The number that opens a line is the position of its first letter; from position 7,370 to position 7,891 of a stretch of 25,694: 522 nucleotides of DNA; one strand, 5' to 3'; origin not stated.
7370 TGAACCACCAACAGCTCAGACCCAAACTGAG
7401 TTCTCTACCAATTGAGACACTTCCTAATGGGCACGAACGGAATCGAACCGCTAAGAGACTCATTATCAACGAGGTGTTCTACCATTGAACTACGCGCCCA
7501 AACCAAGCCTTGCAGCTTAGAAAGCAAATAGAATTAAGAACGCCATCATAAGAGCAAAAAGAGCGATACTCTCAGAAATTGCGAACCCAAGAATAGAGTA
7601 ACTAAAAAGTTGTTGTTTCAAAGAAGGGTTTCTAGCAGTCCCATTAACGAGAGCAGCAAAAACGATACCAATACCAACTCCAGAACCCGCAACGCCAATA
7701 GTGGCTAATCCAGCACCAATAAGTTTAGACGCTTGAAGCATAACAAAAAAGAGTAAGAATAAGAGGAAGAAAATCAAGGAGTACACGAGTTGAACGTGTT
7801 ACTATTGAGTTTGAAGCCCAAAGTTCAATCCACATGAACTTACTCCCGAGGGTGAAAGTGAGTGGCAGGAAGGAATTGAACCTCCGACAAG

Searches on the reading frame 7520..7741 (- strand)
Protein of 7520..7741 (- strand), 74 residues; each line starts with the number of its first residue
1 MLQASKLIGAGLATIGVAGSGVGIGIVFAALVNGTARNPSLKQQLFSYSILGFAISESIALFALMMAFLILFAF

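Call 11: list_cluster_members(proteins=[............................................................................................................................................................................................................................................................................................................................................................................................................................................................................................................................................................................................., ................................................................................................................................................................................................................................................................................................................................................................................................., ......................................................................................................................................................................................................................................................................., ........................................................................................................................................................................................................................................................, window:7520-7741:-, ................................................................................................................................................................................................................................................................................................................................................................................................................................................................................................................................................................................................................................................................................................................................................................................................, window:2154-2447:-, window:12663-13097:-, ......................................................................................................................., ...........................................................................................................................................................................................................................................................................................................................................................])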
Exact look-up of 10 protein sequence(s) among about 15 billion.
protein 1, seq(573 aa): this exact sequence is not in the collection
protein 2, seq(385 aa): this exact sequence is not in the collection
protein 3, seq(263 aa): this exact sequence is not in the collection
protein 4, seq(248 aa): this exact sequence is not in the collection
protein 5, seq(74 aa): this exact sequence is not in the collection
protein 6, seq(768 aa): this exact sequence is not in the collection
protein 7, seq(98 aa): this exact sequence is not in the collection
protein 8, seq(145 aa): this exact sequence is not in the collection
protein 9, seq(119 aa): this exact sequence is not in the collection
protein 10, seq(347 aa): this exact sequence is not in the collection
